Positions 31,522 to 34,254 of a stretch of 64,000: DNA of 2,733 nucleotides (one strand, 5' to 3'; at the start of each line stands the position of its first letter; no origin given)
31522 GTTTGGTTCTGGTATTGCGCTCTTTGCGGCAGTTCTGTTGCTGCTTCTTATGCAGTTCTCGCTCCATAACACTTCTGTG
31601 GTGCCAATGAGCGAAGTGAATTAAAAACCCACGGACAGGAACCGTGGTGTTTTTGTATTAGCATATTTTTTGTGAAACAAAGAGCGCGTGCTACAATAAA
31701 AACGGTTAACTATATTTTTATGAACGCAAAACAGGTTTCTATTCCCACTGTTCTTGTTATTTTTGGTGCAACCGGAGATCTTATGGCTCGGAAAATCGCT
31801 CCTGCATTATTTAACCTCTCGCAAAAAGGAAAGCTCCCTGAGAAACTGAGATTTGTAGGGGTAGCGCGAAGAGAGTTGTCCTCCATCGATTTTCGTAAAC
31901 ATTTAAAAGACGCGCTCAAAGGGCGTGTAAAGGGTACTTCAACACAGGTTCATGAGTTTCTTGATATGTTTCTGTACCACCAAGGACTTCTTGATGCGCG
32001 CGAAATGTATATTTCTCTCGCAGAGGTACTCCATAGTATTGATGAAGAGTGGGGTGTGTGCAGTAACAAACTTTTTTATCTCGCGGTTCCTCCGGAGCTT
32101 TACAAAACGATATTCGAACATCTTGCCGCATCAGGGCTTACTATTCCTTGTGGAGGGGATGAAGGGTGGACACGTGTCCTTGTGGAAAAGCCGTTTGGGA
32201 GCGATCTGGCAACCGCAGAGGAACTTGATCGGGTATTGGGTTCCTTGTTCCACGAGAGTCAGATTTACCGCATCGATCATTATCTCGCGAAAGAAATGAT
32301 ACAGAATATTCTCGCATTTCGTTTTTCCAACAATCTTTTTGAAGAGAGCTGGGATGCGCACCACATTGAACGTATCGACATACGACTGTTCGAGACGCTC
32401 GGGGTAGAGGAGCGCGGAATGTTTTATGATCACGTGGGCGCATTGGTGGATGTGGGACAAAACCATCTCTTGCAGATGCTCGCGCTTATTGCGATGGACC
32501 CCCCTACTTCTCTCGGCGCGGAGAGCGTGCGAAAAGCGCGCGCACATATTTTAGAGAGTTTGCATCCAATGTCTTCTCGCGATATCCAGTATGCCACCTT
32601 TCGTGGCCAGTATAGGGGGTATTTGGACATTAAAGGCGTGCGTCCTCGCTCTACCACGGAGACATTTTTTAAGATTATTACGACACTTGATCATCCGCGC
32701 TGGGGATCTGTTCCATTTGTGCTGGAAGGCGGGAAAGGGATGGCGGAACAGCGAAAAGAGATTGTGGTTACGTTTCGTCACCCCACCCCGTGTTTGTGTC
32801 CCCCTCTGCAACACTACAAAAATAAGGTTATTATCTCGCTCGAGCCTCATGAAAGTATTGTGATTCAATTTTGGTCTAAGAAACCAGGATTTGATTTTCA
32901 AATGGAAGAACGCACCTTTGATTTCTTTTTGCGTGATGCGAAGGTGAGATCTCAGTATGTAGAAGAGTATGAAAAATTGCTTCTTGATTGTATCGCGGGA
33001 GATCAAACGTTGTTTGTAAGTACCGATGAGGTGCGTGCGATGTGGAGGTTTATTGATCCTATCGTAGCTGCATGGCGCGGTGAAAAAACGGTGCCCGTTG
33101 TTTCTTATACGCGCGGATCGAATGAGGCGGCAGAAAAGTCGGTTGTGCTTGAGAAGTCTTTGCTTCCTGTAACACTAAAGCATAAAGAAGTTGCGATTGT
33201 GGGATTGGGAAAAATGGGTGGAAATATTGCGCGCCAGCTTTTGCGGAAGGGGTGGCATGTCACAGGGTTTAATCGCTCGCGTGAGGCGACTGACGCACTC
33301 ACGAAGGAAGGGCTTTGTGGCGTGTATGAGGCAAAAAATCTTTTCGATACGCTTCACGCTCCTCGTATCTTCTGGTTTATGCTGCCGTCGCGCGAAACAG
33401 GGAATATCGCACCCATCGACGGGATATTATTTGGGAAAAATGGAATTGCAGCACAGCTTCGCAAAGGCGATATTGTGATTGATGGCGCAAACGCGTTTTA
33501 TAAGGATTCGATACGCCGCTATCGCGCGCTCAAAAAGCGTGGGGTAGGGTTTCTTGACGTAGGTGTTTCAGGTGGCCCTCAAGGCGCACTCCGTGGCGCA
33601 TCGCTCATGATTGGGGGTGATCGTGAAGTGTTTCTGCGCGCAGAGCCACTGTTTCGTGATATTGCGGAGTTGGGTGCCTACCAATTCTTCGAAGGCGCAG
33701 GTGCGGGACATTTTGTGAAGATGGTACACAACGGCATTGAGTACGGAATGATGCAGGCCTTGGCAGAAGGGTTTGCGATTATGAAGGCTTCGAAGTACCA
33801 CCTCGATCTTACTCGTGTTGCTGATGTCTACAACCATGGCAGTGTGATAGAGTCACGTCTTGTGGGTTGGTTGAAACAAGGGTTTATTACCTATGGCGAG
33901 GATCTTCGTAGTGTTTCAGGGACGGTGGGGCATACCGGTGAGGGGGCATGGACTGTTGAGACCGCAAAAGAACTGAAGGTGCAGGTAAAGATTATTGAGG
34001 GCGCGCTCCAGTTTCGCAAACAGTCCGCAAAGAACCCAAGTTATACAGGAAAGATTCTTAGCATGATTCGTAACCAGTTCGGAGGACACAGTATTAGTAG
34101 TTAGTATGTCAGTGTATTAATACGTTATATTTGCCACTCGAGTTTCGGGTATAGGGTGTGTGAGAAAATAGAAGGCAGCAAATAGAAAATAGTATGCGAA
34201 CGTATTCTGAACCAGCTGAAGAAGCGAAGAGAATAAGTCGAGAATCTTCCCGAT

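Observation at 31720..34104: Single polypeptide fusing glucose-6-phosphate dehydrogenase to a short-form 6-phosphogluconate dehydrogenase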

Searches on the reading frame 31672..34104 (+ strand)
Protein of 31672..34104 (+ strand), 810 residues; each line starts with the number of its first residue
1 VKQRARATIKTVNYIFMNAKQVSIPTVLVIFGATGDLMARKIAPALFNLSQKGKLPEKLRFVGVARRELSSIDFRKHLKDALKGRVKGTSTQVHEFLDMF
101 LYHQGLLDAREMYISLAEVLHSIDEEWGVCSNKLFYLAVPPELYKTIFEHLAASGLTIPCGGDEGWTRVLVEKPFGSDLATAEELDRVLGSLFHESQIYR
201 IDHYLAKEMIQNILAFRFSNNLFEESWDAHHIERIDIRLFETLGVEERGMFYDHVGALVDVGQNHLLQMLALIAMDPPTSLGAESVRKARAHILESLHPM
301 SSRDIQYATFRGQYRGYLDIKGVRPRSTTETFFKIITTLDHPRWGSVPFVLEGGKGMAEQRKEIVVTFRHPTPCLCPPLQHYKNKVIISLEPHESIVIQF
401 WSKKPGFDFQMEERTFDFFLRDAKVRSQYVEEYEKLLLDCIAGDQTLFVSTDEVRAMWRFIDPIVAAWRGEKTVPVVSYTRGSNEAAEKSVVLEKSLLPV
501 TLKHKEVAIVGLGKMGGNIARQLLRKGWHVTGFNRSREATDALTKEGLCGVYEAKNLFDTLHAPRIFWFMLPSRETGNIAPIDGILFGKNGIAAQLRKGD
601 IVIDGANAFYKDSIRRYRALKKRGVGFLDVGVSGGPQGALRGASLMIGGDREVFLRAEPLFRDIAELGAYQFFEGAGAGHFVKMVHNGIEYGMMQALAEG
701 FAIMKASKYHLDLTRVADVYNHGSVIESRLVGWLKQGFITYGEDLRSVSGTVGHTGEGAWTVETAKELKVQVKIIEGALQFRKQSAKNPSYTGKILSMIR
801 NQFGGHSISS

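Call 3: search_protein_families(library=pfam, proteins=[window:31672-34104:+], max_evalue=0.01)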
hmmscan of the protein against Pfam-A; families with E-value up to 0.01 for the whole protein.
window:31672-34104:+ (810 aa): 11 families
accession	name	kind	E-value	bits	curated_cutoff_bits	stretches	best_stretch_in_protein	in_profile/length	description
PF02781.21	G6PD_C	-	5.1e-82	275.7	27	1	214-495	1-290/296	Glucose-6-phosphate dehydrogenase, C-terminal domain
PF00479.28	G6PD_N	-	1.7e-56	192.2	22.1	1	29-212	1-183/183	Glucose-6-phosphate dehydrogenase, NAD binding domain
PF03446.21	NAD_binding_2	-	5.5e-40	137.5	21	1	507-666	2-154/161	NAD binding domain of 6-phosphogluconate dehydrogenase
PF00393.24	6PGD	-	6.3e-18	65.6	27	1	679-788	1-116/290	6-phosphogluconate dehydrogenase, C-terminal domain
PF01488.26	Shikimate_DH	-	2.2e-05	25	24.3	1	501-547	9-56/138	Shikimate / quinate 5-dehydrogenase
PF02826.25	2-Hacid_dh_C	-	5.1e-05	23.2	25.1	1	492-548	24-80/178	D-isomer specific 2-hydroxyacid dehydrogenase, NAD binding domain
PF02558.23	ApbA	-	0.00012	22.2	22.2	1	507-550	1-43/150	Ketopantoate reductase PanE/ApbA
PF03807.23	F420_oxidored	-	0.00026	21.9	21.6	1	507-548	2-45/94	NADP oxidoreductase coenzyme F420-dependent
PF14833.11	NAD_binding_11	-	0.00088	20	30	1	677-724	1-46/122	NAD-binding of NADP-dependent 3-hydroxyisobutyrate dehydrogenase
PF02737.24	3HCDH_N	-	0.0015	19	22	1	507-544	2-39/180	3-hydroxyacyl-CoA dehydrogenase, NAD binding domain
PF02254.24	TrkA_N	-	0.0017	19.1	23.8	1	507-552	1-46/116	TrkA-N domain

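Call 4: search_protein_families(library=ncbifam, proteins=[window:31672-34104:+], max_evalue=0.01)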
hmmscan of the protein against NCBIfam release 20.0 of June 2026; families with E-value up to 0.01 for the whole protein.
window:31672-34104:+ (810 aa): 20 families
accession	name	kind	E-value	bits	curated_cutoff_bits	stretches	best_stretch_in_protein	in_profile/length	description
TIGR00871.1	zwf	equivalog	1.4e-143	479.2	400.6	1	26-495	3-478/486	glucose-6-phosphate dehydrogenase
NF009492.0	PRK12853.1-3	equivalog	2.5e-102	343.3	428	1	23-488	7-459/472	glucose-6-phosphate dehydrogenase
TIGR00872.1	gnd_rel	equivalog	1.6e-94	316.5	297.2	1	507-808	3-295/299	phosphogluconate dehydrogenase (NAD(+)-dependent, decarboxylating)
NF007161.0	PRK09599.1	subfamily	2.2e-94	316.1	271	1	506-808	2-298/302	NADP-dependent phosphogluconate dehydrogenase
NF004331.0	PRK05722.2-1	equivalog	1.3e-62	212.5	622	1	28-369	6-325/425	glucose-6-phosphate dehydrogenase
NF006765.0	PRK09287.1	equivalog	1.5e-56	192.2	413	1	504-787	3-293/476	NADP-dependent phosphogluconate dehydrogenase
TIGR00873.1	gnd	equivalog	5.9e-53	180.3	426.7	1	507-786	2-287/467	decarboxylating NADP(+)-dependent phosphogluconate dehydrogenase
TIGR01505.1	tartro_sem_red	equivalog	5.4e-24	84.9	340.75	1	507-730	2-213/291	2-hydroxy-3-oxopropionate reductase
NF043037.1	ThreonDh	equivalog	1.5e-22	80.4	350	1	504-720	2-208/297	L-threonate dehydrogenase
NF008592.0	PRK11559.1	equivalog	3.7e-21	75.7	397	1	505-703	3-192/296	2-hydroxy-3-oxopropionate reductase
TIGR01692.1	HIBADH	equivalog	1.1e-17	64.3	291.6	1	510-723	2-204/288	3-hydroxyisobutyrate dehydrogenase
NF011633.0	PRK15059.1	equivalog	2.7e-15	56.3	451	1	508-729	4-212/292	2-hydroxy-3-oxopropionate reductase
NF012005.0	PRK15461.1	equivalog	1.2e-14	54.2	348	1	506-713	3-201/298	sulfolactaldehyde 3-reductase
NF005108.0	PRK06545.1-6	equivalog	1.6e-06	27.4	327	1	503-548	9-54/321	prephenate dehydrogenase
NF041369.1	Dhydh_Halo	equivalog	0.00013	21.4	400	1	499-572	127-195/305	D-2-hydroxyacid dehydrogenase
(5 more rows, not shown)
